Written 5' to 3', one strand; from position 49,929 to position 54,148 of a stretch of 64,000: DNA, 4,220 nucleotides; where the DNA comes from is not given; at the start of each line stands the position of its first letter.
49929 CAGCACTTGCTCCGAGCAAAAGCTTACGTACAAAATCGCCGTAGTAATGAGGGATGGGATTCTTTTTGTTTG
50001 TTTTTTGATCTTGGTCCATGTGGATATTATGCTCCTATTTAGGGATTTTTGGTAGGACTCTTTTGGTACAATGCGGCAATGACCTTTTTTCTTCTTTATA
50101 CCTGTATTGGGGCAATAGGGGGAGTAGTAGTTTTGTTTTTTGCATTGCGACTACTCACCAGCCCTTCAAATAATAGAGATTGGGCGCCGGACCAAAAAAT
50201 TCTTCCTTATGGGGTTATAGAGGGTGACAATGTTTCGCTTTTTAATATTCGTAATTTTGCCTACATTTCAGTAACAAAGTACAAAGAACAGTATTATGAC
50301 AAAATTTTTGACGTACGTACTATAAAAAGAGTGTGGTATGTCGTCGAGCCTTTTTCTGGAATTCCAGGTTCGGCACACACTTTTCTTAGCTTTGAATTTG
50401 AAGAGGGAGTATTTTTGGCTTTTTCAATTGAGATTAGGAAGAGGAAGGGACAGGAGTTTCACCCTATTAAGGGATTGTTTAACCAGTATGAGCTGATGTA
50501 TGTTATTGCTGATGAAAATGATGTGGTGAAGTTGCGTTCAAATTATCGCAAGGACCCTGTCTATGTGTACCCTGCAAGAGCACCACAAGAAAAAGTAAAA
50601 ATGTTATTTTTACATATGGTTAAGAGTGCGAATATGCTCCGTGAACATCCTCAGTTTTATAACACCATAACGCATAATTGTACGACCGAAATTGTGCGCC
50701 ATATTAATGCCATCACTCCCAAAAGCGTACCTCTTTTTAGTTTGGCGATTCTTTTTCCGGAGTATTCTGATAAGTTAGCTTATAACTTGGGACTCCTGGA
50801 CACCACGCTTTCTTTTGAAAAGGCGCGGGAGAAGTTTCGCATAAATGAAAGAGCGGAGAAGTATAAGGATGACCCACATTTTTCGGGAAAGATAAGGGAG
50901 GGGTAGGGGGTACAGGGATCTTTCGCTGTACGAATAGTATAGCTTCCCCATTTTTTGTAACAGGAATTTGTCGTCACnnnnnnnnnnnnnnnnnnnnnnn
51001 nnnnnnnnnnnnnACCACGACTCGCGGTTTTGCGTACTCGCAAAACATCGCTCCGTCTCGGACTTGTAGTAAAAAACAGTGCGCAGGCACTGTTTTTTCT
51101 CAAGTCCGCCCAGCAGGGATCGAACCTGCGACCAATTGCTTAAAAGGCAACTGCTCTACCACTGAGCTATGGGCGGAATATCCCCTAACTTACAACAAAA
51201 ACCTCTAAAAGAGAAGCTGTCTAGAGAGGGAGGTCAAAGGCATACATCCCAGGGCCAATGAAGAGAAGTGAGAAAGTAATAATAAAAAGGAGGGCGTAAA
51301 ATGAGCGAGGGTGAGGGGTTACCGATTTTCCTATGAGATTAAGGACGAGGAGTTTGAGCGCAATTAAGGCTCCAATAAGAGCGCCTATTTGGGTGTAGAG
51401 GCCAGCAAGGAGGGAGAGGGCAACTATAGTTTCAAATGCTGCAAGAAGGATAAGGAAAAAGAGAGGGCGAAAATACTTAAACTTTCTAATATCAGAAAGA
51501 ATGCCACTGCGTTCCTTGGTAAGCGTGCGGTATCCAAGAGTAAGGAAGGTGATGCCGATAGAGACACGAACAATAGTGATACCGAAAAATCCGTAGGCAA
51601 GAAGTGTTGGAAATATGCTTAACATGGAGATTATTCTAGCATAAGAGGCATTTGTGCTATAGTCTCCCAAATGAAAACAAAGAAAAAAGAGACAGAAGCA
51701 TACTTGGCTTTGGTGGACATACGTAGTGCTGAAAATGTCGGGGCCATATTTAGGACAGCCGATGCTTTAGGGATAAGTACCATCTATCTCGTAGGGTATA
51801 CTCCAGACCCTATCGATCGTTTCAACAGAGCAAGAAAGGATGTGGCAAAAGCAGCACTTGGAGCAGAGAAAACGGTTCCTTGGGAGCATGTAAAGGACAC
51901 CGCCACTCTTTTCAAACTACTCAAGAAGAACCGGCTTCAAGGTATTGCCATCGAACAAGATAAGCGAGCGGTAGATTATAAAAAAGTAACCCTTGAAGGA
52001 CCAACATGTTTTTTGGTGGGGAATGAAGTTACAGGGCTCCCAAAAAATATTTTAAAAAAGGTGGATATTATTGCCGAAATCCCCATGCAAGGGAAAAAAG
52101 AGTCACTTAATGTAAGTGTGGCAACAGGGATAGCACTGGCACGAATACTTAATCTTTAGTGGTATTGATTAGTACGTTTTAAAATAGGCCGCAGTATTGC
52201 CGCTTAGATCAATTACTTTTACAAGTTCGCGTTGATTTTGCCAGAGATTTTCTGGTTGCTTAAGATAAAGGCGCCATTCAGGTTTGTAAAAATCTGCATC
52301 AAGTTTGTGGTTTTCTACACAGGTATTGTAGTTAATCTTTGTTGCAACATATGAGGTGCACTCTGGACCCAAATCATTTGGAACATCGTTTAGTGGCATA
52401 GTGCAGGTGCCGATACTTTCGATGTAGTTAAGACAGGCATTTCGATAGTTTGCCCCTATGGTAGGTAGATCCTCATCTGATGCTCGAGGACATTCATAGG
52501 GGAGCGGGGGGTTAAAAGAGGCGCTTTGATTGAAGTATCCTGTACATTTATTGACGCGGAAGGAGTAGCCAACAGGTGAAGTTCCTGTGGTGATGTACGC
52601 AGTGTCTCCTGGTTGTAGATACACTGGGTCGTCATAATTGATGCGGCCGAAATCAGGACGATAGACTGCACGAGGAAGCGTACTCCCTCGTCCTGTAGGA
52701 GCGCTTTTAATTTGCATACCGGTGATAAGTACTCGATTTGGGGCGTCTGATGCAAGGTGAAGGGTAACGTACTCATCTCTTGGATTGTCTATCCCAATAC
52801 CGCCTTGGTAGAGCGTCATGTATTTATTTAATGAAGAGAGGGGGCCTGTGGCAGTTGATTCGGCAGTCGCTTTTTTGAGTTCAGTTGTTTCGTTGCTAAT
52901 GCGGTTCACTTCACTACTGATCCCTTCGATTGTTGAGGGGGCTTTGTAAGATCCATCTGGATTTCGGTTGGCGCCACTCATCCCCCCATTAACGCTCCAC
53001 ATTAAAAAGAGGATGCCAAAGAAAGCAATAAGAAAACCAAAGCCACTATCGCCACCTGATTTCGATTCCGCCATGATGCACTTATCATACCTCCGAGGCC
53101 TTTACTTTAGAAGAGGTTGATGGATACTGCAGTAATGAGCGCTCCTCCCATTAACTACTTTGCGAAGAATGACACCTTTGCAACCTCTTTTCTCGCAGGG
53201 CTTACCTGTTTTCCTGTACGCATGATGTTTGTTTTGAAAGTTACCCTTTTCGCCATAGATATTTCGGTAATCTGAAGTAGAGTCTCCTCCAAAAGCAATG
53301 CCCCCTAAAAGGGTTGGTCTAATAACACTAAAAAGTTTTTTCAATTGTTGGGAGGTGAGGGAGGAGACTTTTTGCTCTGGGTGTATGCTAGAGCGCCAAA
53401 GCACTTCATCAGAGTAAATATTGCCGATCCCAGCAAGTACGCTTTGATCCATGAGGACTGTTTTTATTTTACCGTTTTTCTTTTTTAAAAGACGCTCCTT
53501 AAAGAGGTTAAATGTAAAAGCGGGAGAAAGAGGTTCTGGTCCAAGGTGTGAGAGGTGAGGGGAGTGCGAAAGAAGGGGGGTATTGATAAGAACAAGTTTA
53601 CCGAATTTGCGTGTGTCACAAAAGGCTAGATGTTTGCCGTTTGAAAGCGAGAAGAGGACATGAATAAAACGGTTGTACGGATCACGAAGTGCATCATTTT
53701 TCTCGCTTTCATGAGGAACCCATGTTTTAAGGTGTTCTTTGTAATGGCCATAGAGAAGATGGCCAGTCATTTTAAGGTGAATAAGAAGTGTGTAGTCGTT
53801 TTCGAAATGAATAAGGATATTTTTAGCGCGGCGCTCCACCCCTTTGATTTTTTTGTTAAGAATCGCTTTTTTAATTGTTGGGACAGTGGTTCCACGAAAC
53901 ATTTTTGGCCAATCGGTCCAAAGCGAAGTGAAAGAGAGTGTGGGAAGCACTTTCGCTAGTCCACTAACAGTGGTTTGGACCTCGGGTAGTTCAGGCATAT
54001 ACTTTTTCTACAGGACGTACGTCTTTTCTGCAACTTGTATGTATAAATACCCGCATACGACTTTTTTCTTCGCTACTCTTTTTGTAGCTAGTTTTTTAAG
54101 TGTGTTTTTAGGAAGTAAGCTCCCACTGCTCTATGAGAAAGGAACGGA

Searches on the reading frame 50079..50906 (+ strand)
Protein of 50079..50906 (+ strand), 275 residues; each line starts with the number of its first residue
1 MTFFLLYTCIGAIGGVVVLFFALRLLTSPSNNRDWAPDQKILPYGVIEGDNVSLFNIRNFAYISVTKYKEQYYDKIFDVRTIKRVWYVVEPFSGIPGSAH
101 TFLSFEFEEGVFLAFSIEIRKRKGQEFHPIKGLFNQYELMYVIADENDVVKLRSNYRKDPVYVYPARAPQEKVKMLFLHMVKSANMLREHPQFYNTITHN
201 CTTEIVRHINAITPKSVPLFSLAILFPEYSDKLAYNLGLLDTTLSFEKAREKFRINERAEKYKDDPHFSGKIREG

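Call 72: search_protein_families(library=pfam, proteins=[window:50079-50906:+], max_evalue=0.00001)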
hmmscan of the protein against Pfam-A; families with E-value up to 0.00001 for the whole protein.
window:50079-50906:+ (275 aa): 1 family
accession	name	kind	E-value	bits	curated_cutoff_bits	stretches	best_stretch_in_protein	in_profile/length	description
PF13387.12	Lnb_N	-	4.9e-36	124.3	22.2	1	69-218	2-165/175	Lnb N-terminal periplasmic domain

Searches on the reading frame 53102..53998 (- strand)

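Call 72: search_protein_families(library=pfam, proteins=[window:53102-53998:-], max_evalue=0.00001)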
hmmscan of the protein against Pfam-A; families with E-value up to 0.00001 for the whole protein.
window:53102-53998:- (298 aa): 2 families
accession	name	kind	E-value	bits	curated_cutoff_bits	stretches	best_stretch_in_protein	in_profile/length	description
PF06831.19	H2TH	-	7.3e-27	93.6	34.7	1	152-243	1-91/93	Formamidopyrimidine-DNA glycosylase H2TH domain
PF01149.29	Fapy_DNA_glyco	-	2.9e-26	92.8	25.5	1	1-134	1-116/117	Formamidopyrimidine-DNA glycosylase N-terminal domain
